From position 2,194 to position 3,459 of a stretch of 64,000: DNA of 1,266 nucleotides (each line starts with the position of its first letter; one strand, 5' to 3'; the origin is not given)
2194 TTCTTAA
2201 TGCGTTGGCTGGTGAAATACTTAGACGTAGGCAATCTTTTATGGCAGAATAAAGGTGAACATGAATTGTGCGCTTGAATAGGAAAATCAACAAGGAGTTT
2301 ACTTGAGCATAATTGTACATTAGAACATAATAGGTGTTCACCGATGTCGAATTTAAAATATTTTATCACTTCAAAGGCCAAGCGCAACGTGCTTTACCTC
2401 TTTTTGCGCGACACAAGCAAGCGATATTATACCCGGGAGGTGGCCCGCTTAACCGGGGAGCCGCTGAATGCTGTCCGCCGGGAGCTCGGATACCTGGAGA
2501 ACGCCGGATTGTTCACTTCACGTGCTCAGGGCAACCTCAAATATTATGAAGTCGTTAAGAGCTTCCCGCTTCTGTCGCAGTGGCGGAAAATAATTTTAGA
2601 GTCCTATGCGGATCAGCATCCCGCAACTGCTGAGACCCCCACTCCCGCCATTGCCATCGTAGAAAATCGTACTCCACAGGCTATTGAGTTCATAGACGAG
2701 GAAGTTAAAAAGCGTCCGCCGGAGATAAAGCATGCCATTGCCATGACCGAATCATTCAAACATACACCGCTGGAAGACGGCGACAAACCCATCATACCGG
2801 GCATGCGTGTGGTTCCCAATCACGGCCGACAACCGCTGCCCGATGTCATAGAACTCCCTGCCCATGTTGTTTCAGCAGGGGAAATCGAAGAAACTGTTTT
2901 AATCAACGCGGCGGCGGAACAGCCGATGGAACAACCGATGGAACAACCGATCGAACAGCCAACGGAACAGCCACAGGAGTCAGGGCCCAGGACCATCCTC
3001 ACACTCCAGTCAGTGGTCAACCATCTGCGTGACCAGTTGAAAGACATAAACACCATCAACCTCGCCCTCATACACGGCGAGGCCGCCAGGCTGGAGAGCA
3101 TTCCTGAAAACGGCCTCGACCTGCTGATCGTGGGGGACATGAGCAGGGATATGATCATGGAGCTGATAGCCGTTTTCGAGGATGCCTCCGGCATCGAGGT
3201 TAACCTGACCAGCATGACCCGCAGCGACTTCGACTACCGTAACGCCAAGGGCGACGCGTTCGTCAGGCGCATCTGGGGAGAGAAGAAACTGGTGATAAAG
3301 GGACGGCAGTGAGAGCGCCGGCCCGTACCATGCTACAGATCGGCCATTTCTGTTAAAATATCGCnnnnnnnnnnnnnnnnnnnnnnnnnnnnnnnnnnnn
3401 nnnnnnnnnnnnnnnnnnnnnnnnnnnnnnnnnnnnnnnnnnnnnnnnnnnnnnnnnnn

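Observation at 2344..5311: wHTH plus degenerate nucleotidyltransferase-fold protein next to a tandem double-patatin phospholipase at the AT-island boundary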

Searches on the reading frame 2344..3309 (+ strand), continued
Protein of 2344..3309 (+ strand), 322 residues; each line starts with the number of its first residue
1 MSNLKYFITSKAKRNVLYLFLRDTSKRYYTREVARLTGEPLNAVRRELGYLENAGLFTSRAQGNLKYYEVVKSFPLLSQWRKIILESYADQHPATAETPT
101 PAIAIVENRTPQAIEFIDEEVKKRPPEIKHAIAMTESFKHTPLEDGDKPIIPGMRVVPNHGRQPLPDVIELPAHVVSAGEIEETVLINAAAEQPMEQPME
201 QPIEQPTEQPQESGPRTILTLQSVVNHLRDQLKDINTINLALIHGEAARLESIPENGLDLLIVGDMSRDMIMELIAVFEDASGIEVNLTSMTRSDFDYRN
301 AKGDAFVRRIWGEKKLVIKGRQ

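Call 41: search_protein_families(library=pfam, alignment_id=A2, max_evalue=0.1)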
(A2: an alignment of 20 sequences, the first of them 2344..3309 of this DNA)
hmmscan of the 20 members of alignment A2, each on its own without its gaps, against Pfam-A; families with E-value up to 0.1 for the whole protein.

A. member 1, window:2344-3309:+ (322 aa): 3 families
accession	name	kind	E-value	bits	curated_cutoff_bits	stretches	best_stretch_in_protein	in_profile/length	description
PF04886.17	PT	-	0.015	15.3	26.2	1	193-211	17-35/36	PT disordered repeat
PF16197.11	KAsynt_C_assoc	-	0.053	14.4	33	0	72-141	30-99/111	Ketoacyl-synthetase C-terminal extension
PF10007.15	DUF2250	-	0.059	13.9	24.4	0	23-68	18-63/93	Uncharacterized protein conserved in archaea (DUF2250)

B. families by the number of members that match (of 20 scanned): 11 families
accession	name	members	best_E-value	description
PF10007.15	DUF2250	18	0.0013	Uncharacterized protein conserved in archaea (DUF2250)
PF12840.13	HTH_20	10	0.00013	Helix-turn-helix domain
PF18765.7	Polbeta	8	9.6e-06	Polymerase beta, Nucleotidyltransferase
PF09339.16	HTH_IclR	6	0.016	IclR helix-turn-helix domain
PF01909.29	NTP_transf_2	2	0.0024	Nucleotidyltransferase domain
PF25212.1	HVO_A0114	2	0.03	HVO_A0114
PF04886.17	PT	1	0.015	PT disordered repeat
PF16197.11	KAsynt_C_assoc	1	0.053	Ketoacyl-synthetase C-terminal extension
PF11561.13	Saw1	1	0.054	Single strand annealing-weakened 1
PF02082.26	Rrf2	1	0.07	Iron-dependent Transcriptional regulator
PF02909.22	TetR_C_1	1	0.077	Tetracyclin repressor-like, C-terminal domain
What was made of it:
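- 2986..3312 (+): Gene 1 minimal nucleotidyltransferase (MNT)-like domain (residues 215-322) with degenerate catalytic motifs: G245-E246 (3076-3081) in place of G-S, and G257-L-D259 (3112-3120) in place of D-x-D. Polbeta and NTP_transf_2 hits in members (call 41).
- Checked: HTH_20 matches 10 of 20 family members (call 41).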

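Call 57: search_protein_representatives(alignment_id=A2)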
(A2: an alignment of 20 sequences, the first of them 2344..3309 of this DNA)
Query: 20 sequences, 271 profile positions. Proteins with E-value up to 0.001 (for the whole library): 3198; up to 1e-10: 898; up to 1e-30: 8. The best 150 are listed.
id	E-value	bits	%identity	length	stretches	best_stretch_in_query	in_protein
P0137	7.9e-117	406.2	-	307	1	1-271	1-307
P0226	5.0e-108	377.3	-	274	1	1-271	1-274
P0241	3.5e-69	249.9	-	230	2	62-271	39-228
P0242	6.4e-50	186.7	-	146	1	1-128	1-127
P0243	4.3e-49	184.0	-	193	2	3-87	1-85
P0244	1.2e-43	166.1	-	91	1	181-271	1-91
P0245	1.3e-37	146.3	-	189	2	3-88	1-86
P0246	2.4e-32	129.1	-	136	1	3-87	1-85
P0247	1.6e-29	119.9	-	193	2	3-90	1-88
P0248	2.2e-28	116.1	-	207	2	4-98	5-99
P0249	3.2e-28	115.6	-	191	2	4-78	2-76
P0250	5.6e-27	111.5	-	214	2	4-112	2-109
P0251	6.7e-27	111.3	-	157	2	175-270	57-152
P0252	7.6e-27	111.1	-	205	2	174-269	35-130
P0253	8.3e-27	110.9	-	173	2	6-89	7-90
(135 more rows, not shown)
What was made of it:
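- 3198 cluster representatives match at E <= 0.001; among the best 150 listed, most are about 190-200 aa with wHTH and MNT (call 57).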

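Call 68: find_encoding_contigs(protein=P0243, flank=4000, max_places=4)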
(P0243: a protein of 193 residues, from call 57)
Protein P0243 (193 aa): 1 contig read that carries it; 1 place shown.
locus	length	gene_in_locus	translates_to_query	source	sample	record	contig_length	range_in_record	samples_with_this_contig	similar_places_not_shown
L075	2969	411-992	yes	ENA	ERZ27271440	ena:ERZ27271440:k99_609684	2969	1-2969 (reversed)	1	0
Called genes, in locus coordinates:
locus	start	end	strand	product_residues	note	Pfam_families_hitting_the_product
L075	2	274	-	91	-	?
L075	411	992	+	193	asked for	PF01909:NTP_transf_2, PF18765:Polbeta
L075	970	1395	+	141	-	PF05168:HEPN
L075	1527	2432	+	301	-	PF02596:DUF169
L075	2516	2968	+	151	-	?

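Call 74: find_related_loci(query=A2, collection=metagenome_contigs, flank=8000)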
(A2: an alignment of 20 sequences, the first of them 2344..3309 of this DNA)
Query A2 (322 aa) in metagenome_contigs; peptide patterns used: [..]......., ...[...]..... (x = any residue, [..] = any of these).
299 stretches matched a pattern; 80 encode a relative of the query (tblastn E <= 1e-3); 80 distinct loci.
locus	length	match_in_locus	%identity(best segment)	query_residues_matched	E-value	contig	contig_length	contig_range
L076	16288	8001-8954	91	1-322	0e+0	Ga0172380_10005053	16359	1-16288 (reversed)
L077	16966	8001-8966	88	1-322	0e+0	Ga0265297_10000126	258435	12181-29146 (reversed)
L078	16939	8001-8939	81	1-322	6e-173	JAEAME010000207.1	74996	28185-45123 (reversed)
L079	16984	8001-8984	79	1-322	5e-170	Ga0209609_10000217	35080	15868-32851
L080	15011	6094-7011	79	1-322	1e-169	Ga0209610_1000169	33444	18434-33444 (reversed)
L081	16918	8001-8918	80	1-322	7e-166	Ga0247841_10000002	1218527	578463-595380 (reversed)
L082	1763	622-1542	67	1-322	1e-150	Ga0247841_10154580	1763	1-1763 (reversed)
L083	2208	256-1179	67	1-322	8e-148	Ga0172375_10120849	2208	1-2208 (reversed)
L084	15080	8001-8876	68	1-322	2e-137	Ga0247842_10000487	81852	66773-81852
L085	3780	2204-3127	68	1-322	4e-141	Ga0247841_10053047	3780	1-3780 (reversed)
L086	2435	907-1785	64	1-322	4e-143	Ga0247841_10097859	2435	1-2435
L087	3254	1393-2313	69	1-322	5e-140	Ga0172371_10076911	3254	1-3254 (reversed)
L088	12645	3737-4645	68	1-322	1e-134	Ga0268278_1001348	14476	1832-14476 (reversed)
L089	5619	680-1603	65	1-322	2e-130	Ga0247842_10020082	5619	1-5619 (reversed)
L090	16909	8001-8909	65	1-322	3e-129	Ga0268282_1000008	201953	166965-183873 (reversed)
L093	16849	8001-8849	63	1-322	3e-127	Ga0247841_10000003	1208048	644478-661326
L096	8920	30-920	59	1-322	3e-117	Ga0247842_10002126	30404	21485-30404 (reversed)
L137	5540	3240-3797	67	1-320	2e-30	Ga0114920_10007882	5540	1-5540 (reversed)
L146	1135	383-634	57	4-87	3e-25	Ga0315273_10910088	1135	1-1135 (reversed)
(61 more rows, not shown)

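Call 80: search_protein_families(library=padloc, proteins=[L077:9288-10973:+, L077:5028-6044:-, L077:6148-6687:+, L084:8951-10780:+, L084:10889-11947:+, L084:12040-13137:+, L084:13176-13943:+, L096:983-2398:+, L093:4844-5953:+, L093:6560-7585:+], max_evalue=0.001)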
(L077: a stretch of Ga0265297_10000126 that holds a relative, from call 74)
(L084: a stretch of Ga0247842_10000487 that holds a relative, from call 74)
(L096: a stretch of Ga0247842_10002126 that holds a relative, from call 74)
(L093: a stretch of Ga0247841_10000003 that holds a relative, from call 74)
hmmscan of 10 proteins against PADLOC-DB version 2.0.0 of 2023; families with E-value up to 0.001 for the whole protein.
L077:9288-10973:+ (562 aa): 0 families

L077:5028-6044:- (338 aa): 0 families

L077:6148-6687:+ (180 aa): 0 families

L084:8951-10780:+ (610 aa): 9 families
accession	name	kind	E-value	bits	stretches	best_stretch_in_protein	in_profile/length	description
PDLC00734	PycC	-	1.4e-22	78.3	1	394-597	153-362/374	Pycsar cyclase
PDLC02367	PycC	-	5.8e-21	73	1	426-589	39-201/226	-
PDLC00766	PycC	-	1.1e-14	52.5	1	429-590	42-205/232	Pycsar cyclase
PDLC00765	PycC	-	4e-13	47.2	1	433-588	260-420/477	Pycsar cyclase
PDLC02368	PycC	-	5.9e-10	37.1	1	426-604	40-217/234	-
PDLC02370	PycC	-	6.5e-06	23.7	1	428-579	79-237/340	-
PDLC02366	PycC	-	9.1e-06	22.9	1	500-581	122-202/486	-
PDLC02369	PycC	-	0.0001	20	1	431-583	47-194/248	-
PDLC00762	PycC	-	0.00012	19.1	1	502-578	128-204/508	Pycsar cyclase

L084:10889-11947:+ (353 aa): 0 families

L084:12040-13137:+ (366 aa): 1 family
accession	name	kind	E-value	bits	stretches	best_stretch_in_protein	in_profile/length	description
PDLC01765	Cas3c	-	0.00044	17.3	1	191-287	19-95/612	-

L084:13176-13943:+ (256 aa): 0 families

L096:983-2398:+ (472 aa): 60 families (the best 25 are shown)
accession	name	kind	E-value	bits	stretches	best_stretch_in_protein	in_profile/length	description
PDLC03272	MTase_II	-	9.1e-103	342.5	1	6-437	5-395/407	Type II methyltransferase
PDLC03378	MTase_II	-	1.5e-90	301.9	1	79-436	5-334/344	Type II methyltransferase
PDLC00033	DruM2|DruM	-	2.9e-80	268.3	1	79-435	24-367/368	DNA cytosine methylase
PDLC02650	DrmMII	-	1.2e-77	259.6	2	228-425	204-411/435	DrmMII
PDLC03234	MTase_II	-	6.4e-73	244.2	2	78-302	6-204/375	Type II methyltransferase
PDLC00026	DruM2|DruM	-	1.4e-66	223.4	1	76-437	4-323/336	DNA cytosine methylase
PDLC03330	MTase_II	-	7.4e-63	210.8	1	81-433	103-427/430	Type II methyltransferase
PDLC03326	MTase_II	-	6.4e-61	204.7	2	75-302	3-216/412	Type II methyltransferase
PDLC02647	DrmMII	-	1.6e-52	176.8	2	224-423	242-431/447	DrmMII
PDLC00030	DruM2|DruM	-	9e-47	158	1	76-437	5-369/380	DNA cytosine methylase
PDLC03307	MTase_II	-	2.5e-46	156.7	1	79-438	3-375/382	Type II methyltransferase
PDLC03237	MTase_II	-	9.5e-46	154.2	2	82-270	799-972/1036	Type II methyltransferase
PDLC02656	DrmMII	-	9.5e-45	151.3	2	81-301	9-233/491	DrmMII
PDLC00027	DruM2|DruM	-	2.1e-40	137.2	2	76-282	11-189/361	DNA cytosine methylase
PDLC02648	DrmMII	-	2.7e-40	136.6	2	69-268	14-227/468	DrmMII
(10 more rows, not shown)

L093:4844-5953:+ (370 aa): 7 families
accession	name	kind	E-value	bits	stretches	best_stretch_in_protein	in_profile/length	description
PDLC03963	SoFic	-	7.6e-102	339.4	1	2-364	7-358/361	-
PDLC04840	PDC-S04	-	2.3e-19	68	1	50-244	11-197/227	-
PDLC04966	PDC-S24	-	2.7e-18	64.1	1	87-245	211-367/497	-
PDLC04837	PDC-S04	-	5.2e-18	63.2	1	58-243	33-205/234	-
PDLC04836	PDC-S04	-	6.6e-18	62.8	1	57-215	32-187/244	-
PDLC04839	PDC-S04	-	3e-12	44.7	1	90-220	38-164/205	-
PDLC04838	PDC-S04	-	1e-07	29.9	1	93-215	43-162/209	-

L093:6560-7585:+ (342 aa): 0 families

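Call 81: search_protein_families(library=pfam, proteins=[L077:9288-10973:+, L077:5028-6044:-, L077:6148-6687:+, L084:8951-10780:+, L084:10889-11947:+, L084:12040-13137:+, L084:13176-13943:+, L096:983-2398:+, L093:4844-5953:+, L093:6560-7585:+], max_evalue=0.001)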
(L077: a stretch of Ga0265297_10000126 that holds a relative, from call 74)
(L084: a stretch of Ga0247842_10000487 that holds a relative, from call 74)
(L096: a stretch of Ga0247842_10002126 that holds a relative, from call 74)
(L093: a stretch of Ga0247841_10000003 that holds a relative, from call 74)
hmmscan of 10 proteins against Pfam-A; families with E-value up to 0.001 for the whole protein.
L077:9288-10973:+ (562 aa): 0 families

L077:5028-6044:- (338 aa): 3 families
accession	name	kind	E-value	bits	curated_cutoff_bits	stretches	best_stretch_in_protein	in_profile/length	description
PF13610.12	DDE_Tnp_IS240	-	3.5e-18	66.5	27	1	113-248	3-137/139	DDE domain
PF00665.32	rve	-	1.4e-10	41.8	32.6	1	109-183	3-80/102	Integrase core domain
PF13683.12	rve_3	-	2.8e-07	30.6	26.5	1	209-258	18-67/67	Integrase core domain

L077:6148-6687:+ (180 aa): 0 families

L084:8951-10780:+ (610 aa): 2 families
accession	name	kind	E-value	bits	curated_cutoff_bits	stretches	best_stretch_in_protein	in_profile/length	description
PF05226.16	CHASE2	-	1e-57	196.1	26.3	1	26-328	9-254/257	CHASE2 domain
PF00211.25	Guanylate_cyc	-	1.7e-19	70.6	21.9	1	429-601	7-177/183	Adenylate and Guanylate cyclase catalytic domain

L084:10889-11947:+ (353 aa): 2 families
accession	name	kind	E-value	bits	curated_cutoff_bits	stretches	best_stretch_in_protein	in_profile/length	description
PF13205.12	Big_5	-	1.2e-16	61.8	23.6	1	249-347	5-105/105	Bacterial Ig-like domain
PF04773.18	FecR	-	1.4e-07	32.3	24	1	79-177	2-95/97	FecR protein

L084:12040-13137:+ (366 aa): 5 families
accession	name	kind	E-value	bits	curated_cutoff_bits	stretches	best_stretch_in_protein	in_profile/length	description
PF13487.12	HD_5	-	3.3e-36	125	27.2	1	183-341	2-163/170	HD domain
PF01966.28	HD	-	5e-23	82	22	1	196-317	2-116/116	HD domain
PF01590.32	GAF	-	5.2e-17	63.1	22.4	1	28-164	4-133/133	GAF domain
PF13185.12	GAF_2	-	9.4e-17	61.9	28.6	1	27-165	5-136/136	GAF domain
PF13492.12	GAF_3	-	1.5e-15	58.2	27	1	28-166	4-129/129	GAF domain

L084:13176-13943:+ (256 aa): 3 families
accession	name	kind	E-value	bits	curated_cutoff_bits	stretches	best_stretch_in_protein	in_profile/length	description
PF12706.13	Lactamase_B_2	-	3.1e-14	53.5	27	1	41-198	26-181/200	Beta-lactamase superfamily domain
PF02112.21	PDEase_II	-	3.9e-05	23.4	23.7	1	43-131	80-175/340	cAMP phosphodiesterases class-II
PF00753.33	Lactamase_B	-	0.0002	21.8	22.7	0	42-159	40-150/196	Metallo-beta-lactamase superfamily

L096:983-2398:+ (472 aa): 2 families
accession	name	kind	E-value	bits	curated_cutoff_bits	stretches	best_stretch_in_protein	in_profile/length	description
PF00145.23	DNA_methylase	-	1.2e-54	186.4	22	1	80-428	4-322/324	C-5 cytosine-specific DNA methylase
PF12728.13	HTH_17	-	1.6e-07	31.9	27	1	6-50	2-46/51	Helix-turn-helix domain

L093:4844-5953:+ (370 aa): 2 families
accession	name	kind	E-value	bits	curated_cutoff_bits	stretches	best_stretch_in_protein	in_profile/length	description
PF13784.11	Fic_N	-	2.3e-24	85.7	26.7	1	22-102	3-80/82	Fic/DOC family N-terminal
PF02661.23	Fic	-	9.8e-20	71.7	24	1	110-215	1-93/93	Fic/DOC family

L093:6560-7585:+ (342 aa): 3 families
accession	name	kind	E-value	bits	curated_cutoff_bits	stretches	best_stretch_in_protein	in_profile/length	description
PF13610.12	DDE_Tnp_IS240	-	3.5e-18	66.5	27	1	112-249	3-139/139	DDE domain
PF13683.12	rve_3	-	4.2e-11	42.9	26.5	1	208-257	18-67/67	Integrase core domain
PF00665.32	rve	-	7.1e-09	36.3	32.6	1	110-182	5-80/102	Integrase core domain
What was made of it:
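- The neighbouring slots take up defence and mobile cargo in relatives (calls 80, 81).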

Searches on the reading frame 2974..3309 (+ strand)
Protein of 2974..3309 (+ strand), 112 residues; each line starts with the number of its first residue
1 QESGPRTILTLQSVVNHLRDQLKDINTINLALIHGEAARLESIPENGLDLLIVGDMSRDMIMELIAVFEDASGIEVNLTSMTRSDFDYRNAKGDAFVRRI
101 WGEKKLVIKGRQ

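Call 46: search_solved_structures(query=A4, max_evalue=10, show_alignments=4)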
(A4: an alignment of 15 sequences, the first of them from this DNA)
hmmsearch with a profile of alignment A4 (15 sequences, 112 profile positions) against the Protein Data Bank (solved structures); distinct sequences matched with E-value up to 10: 2.
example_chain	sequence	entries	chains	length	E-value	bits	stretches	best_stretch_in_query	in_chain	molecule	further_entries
5eqz_A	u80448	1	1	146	0.62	13.3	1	58-107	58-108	Rev protein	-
9xbd_E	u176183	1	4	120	1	12.6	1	7-54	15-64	Nucleotidyltransferase domain-containing protein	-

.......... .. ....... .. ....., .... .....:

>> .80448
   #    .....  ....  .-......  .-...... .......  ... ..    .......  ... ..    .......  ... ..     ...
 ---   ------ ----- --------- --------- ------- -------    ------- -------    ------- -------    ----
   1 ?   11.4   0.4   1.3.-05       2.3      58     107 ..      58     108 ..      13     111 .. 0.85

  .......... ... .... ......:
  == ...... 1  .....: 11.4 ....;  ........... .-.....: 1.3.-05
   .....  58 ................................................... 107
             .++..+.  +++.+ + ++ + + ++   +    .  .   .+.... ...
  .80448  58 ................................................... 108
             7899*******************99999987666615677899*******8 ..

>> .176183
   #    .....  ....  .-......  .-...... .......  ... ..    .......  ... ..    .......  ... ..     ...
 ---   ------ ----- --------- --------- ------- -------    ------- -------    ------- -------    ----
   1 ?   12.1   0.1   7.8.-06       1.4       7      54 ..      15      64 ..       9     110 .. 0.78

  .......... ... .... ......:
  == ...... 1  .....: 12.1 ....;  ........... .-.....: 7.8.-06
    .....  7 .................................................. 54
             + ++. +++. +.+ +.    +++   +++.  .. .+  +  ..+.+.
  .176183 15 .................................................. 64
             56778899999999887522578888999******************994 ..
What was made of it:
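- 2986..3312 (+): Motif register against a PDB nucleotidyltransferase (call 46).
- Tried and rejected: A profile of the gene 1 C-terminal domain gave only a marginal nucleotidyltransferase hit at E = 1, which I used only to fix the motif register (call 46).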
